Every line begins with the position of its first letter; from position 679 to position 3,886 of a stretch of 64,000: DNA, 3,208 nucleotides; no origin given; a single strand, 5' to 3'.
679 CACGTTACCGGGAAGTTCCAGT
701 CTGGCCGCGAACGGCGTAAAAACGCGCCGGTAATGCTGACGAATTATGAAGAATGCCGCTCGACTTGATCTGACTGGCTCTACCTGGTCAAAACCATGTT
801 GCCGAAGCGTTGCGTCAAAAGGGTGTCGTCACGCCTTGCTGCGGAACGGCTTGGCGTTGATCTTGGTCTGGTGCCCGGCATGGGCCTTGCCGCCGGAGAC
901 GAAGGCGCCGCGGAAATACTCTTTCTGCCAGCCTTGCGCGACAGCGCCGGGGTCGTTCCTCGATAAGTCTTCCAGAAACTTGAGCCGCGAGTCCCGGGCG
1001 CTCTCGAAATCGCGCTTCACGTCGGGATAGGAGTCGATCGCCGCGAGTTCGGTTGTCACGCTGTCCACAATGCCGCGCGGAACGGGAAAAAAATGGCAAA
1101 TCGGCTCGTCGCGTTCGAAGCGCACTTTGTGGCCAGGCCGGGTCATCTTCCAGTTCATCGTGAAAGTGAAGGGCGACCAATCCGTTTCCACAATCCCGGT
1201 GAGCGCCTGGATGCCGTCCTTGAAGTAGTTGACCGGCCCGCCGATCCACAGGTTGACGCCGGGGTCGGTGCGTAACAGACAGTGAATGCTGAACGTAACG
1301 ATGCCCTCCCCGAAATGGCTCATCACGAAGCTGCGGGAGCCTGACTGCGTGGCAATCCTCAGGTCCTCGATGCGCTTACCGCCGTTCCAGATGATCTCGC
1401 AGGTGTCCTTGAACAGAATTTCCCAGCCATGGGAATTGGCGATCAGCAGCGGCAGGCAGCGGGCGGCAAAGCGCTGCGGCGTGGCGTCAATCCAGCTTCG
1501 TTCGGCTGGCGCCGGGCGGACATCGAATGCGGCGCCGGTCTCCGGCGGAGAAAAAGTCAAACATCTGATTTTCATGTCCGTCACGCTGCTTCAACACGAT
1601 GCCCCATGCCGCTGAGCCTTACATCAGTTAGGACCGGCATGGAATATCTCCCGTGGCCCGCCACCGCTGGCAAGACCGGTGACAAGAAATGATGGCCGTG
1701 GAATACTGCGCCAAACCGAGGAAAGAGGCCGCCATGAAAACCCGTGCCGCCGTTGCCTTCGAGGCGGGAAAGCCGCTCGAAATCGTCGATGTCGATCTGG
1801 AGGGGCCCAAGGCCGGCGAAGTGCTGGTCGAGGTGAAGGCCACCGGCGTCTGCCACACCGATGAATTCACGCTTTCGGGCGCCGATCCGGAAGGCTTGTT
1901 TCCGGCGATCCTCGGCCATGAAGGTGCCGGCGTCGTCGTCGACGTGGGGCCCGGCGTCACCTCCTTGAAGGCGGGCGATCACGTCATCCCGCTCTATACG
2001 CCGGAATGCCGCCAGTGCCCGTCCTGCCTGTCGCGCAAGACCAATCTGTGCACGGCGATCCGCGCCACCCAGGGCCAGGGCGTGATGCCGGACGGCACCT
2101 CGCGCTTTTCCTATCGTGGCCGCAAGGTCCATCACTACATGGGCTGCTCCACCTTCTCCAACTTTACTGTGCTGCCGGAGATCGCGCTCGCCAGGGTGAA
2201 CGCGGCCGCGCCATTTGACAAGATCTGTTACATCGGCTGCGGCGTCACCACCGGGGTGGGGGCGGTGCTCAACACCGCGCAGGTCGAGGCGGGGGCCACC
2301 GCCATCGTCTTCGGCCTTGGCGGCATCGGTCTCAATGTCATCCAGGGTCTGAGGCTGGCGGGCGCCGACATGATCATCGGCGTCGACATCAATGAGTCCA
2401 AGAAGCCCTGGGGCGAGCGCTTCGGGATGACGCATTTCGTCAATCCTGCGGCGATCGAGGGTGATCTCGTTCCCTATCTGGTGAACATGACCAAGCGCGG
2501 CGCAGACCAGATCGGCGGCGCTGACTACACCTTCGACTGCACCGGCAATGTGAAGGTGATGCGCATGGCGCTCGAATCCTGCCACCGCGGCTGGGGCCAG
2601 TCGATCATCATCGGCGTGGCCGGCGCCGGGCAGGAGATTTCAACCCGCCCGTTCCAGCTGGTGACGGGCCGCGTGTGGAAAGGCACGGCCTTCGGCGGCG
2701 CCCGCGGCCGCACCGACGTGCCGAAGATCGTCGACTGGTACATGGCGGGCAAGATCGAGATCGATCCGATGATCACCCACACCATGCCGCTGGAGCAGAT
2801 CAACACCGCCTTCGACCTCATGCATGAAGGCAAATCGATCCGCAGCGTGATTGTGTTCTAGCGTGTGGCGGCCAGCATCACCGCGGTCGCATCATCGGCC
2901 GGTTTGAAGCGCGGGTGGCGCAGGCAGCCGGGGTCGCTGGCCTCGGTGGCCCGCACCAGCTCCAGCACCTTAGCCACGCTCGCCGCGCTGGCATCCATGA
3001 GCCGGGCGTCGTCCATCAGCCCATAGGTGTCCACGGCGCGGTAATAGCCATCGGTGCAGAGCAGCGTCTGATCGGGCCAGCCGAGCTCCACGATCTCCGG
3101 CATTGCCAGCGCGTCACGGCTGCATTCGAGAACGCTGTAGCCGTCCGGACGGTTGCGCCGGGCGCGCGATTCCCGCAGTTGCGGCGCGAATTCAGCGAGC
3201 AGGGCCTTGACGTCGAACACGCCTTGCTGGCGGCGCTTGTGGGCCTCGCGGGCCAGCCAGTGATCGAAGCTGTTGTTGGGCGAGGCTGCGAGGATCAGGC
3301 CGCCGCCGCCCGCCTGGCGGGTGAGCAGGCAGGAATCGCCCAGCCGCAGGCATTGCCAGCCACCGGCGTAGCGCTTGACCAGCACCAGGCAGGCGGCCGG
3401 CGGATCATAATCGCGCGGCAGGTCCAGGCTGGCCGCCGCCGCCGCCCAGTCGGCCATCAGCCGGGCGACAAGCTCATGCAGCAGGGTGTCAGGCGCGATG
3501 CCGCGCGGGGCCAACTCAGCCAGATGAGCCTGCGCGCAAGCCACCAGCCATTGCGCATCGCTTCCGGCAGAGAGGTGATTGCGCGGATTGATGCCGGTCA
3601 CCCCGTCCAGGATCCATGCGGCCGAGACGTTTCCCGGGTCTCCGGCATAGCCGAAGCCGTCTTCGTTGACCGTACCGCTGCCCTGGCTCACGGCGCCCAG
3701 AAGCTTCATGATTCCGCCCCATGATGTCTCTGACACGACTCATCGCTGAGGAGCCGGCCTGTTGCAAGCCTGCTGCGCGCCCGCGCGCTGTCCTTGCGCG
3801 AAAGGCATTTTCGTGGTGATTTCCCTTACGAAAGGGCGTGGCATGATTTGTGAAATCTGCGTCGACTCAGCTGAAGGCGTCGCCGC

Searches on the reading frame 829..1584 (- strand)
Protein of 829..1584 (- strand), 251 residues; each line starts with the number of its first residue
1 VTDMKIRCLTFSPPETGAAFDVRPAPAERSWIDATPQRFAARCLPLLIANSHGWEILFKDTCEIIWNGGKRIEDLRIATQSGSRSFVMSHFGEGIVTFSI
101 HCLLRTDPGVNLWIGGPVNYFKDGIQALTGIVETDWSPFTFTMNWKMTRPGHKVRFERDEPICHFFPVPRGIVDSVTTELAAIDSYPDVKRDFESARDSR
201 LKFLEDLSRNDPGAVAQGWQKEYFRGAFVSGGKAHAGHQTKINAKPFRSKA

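Call 44: search_protein_families(library=pfam, proteins=[window:829-1584:-], max_evalue=0.00001)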
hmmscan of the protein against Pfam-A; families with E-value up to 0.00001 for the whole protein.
window:829-1584:- (251 aa): 1 family
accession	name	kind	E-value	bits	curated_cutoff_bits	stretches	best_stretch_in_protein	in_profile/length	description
PF19541.4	DUF6065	-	9.8e-93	310.4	26.6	1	17-244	8-235/236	Family of unknown function (DUF6065)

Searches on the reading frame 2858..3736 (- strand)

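Call 44: search_protein_families(library=pfam, proteins=[window:2858-3736:-], max_evalue=0.00001)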
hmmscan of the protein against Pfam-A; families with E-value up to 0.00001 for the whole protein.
window:2858-3736:- (292 aa): 1 family
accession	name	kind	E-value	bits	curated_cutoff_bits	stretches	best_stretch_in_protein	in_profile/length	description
PF13672.11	PP2C_2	-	1.5e-09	38.1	24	1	17-235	5-178/209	Protein phosphatase 2C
